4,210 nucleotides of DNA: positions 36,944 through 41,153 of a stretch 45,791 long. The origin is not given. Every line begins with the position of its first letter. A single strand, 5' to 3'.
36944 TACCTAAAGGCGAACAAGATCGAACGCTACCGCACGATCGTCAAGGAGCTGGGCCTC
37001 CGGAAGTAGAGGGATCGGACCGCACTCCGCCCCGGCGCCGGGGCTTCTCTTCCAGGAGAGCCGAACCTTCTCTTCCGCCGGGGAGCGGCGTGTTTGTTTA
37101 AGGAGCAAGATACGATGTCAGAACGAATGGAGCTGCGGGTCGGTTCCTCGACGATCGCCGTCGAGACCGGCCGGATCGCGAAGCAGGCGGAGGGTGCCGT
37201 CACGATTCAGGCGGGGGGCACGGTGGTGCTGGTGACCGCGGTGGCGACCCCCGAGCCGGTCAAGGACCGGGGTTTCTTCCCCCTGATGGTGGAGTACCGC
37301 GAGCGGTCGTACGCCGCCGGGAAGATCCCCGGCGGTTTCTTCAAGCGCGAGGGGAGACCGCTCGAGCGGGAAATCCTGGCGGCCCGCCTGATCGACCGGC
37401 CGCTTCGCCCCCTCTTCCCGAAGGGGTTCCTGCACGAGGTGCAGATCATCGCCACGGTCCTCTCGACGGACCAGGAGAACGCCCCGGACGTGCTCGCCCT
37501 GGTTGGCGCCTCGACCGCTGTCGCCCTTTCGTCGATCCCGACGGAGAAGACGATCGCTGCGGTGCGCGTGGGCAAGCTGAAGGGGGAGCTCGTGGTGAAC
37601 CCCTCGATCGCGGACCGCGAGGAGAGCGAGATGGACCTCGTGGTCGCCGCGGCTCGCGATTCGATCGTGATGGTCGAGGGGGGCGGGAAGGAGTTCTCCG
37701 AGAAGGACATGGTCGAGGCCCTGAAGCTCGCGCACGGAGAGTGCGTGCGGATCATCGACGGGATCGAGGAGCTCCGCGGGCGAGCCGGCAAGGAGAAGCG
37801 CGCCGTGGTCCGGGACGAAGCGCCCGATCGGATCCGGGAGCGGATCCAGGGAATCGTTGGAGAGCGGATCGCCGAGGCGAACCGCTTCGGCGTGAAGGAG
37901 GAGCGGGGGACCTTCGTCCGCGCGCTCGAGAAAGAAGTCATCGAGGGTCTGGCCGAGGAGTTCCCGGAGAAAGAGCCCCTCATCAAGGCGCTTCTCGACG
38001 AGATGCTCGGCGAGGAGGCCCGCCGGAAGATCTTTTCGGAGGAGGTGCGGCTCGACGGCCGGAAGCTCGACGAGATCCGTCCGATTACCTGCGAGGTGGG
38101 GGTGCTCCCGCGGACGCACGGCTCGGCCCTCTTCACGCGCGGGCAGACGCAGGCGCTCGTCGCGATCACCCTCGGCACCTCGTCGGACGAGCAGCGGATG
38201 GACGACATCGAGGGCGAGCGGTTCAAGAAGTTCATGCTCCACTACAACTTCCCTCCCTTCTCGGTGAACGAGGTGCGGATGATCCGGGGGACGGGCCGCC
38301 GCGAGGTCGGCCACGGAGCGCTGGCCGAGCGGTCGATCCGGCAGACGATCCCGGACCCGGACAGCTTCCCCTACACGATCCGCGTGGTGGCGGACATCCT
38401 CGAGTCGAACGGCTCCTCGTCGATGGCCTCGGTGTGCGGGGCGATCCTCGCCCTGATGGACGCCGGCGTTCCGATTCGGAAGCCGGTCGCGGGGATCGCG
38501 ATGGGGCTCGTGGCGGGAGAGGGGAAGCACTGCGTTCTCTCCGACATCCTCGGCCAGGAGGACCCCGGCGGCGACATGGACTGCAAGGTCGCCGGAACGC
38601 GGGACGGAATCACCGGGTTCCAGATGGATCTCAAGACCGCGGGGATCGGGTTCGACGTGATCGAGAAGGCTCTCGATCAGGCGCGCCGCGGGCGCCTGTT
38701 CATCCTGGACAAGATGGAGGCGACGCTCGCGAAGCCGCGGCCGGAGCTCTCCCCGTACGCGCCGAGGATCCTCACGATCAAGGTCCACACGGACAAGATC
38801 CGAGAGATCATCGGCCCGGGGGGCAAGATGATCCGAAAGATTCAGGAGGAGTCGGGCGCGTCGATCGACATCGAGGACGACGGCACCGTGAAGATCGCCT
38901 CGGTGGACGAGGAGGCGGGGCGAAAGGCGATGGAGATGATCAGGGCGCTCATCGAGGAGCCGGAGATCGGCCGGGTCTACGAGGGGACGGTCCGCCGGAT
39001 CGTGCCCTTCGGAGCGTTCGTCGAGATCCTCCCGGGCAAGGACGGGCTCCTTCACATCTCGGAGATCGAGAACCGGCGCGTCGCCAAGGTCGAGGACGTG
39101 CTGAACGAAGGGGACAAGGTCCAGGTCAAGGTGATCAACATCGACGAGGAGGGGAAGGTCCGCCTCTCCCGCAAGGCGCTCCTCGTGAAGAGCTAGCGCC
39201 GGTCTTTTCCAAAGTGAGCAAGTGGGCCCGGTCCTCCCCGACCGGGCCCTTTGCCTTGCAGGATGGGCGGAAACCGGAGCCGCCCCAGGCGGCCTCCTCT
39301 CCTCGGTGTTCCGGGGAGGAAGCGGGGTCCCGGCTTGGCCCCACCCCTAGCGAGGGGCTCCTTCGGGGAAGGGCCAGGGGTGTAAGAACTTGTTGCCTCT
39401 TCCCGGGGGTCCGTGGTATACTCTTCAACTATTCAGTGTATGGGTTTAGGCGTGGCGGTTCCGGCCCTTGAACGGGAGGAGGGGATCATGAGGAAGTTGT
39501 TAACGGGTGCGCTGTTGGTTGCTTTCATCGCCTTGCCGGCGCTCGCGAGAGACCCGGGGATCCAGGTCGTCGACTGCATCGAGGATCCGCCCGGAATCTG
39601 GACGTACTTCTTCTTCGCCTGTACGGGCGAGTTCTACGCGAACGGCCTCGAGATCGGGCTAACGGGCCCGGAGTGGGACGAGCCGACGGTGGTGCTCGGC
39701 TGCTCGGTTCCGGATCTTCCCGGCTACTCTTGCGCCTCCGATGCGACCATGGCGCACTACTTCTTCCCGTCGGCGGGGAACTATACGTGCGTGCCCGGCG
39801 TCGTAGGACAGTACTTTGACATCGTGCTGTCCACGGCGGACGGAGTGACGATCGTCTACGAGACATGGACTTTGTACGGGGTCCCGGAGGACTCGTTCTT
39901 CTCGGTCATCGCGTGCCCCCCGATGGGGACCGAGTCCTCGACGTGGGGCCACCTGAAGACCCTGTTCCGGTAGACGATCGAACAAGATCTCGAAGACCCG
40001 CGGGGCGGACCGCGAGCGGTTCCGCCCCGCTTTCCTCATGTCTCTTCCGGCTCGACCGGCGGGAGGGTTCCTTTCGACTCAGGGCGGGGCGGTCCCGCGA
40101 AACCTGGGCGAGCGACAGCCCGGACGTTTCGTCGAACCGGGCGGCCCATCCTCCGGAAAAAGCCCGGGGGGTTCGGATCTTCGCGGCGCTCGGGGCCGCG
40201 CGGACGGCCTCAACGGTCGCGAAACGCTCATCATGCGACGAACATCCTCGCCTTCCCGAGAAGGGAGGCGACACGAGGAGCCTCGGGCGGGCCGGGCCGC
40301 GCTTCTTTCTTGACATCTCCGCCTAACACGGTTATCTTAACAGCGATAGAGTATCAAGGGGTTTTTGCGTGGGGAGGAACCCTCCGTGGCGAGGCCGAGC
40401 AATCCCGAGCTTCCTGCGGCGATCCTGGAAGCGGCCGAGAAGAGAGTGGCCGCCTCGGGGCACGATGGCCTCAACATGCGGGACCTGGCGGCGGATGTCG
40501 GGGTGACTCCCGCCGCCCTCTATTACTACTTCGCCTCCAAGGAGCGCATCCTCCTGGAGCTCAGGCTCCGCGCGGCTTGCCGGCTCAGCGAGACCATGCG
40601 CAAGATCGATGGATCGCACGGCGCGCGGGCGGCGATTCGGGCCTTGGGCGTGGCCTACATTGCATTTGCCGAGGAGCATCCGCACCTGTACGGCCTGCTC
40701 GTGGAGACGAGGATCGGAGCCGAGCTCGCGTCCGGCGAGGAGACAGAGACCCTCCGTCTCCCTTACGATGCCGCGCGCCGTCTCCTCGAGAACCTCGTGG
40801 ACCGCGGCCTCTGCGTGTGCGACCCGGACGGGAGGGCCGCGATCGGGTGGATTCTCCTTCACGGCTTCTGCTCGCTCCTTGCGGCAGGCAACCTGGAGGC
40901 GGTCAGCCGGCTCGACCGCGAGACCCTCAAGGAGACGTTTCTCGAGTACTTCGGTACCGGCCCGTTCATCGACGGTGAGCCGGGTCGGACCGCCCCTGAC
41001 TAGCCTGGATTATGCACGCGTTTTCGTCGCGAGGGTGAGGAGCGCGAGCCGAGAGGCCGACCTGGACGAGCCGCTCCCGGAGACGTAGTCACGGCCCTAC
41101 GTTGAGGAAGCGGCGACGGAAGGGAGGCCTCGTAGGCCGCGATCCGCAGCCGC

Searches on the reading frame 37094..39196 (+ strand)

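Call 73: search_protein_families(library=pfam, proteins=[window:37094-39196:+])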
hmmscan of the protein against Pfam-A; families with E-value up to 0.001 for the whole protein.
window:37094-39196:+ (700 aa): 6 families
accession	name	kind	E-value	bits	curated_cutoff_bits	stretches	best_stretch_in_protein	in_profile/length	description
PF01138.27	RNase_PH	-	2.4e-60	203.1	25.5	2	327-460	1-130/130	3' exoribonuclease family, domain 1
PF00575.29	S1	-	1.7e-19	70.4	22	1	622-694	1-74/74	S1 RNA binding domain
PF03725.20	RNase_PH_C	-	3.8e-18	65.6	20.8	1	154-214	3-65/67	3' exoribonuclease family, domain 2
PF00013.35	KH_1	-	4.9e-13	49.1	21.5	1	560-617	2-65/66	KH domain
PF03726.19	PNPase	-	2.5e-09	37.9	24.6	1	247-324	2-81/81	Polyribonucleotide nucleotidyltransferase, RNA binding domain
PF22675.2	KH-I_KHDC4-BBP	-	2.4e-05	24.5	30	1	569-619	8-55/76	KHDC4/BBP-like, KH-domain type I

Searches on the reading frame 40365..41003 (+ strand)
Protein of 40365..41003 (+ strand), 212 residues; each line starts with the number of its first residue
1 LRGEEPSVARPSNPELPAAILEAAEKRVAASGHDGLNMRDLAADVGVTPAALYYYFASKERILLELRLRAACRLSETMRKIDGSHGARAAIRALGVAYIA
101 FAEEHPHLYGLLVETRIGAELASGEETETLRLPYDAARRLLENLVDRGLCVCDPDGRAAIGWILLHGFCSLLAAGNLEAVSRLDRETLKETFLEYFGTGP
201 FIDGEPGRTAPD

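Call 15: search_protein_families(library=pfam, proteins=[window:40365-41003:+])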
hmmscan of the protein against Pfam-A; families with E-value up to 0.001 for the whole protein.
window:40365-41003:+ (212 aa): 2 families
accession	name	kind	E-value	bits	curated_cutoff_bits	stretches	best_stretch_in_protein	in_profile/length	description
PF13305.11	TetR_C_33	-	6.2e-13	49.7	26.8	1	91-187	1-94/103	Tetracyclin repressor-like, C-terminal domain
PF00440.29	TetR_N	-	6.9e-12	45.4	24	1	20-66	1-47/47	Bacterial regulatory proteins, tetR family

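Call 53: find_homologous_proteins(query=window:40365-41003:+, max_evalue=1e-20)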
Query window:40365-41003:+ (212 aa): 31 proteins with E <= 1e-20 among 6804 candidates.
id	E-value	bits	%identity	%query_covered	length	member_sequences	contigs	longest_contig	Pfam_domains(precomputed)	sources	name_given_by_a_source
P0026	2.2e-129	447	100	97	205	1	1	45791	PF00440.30,PF13305.12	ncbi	ncbi:MAG: TetR/AcrR family transcriptional regulator [Candidatus Eisenbacteria bacterium]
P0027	1.4e-69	252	60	93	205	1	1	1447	PF00440.30,PF13305.12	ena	-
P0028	1.5e-63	232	59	94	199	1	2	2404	PF00440.30,PF13305.12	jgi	jgi:AcrR family transcriptional regulator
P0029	3.6e-62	228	56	96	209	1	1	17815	PF00440.30,PF13305.12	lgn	-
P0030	3.3e-60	222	57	94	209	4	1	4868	PF00440.30,PF13305.12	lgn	-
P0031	1.5e-59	219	56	91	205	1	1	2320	PF00440.30,PF13305.12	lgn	-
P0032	1.0e-57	213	57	90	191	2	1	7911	PF00440.30,PF13305.12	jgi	jgi:AcrR family transcriptional regulator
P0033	3.1e-53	199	54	94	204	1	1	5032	PF00440.30,PF13305.12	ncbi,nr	ncbi:MAG: TetR/AcrR family transcriptional regulator [Chitinivibrionia bacterium]|nr:TetR/AcrR famil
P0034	2.2e-47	180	47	97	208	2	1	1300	PF00440.30,PF13305.12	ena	-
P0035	2.3e-46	176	48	91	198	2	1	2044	PF00440.30,PF13305.12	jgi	-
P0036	2.8e-46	176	48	96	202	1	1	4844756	PF00440.30,PF13305.12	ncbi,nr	ncbi:MAG: TetR/AcrR family transcriptional regulator [Spirochaetaceae bacterium]|nr:MAG: TetR/AcrR f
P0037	3.1e-46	176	47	91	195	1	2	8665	PF00440.30,PF13305.12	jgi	jgi:AcrR family transcriptional regulator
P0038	1.8e-45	173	46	95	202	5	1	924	PF00440.30,PF13305.12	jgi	jgi:AcrR family transcriptional regulator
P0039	2.5e-45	173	48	89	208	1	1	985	PF00440.30,PF13305.12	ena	-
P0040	4.2e-45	172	46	95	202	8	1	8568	PF00440.30,PF13305.12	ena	-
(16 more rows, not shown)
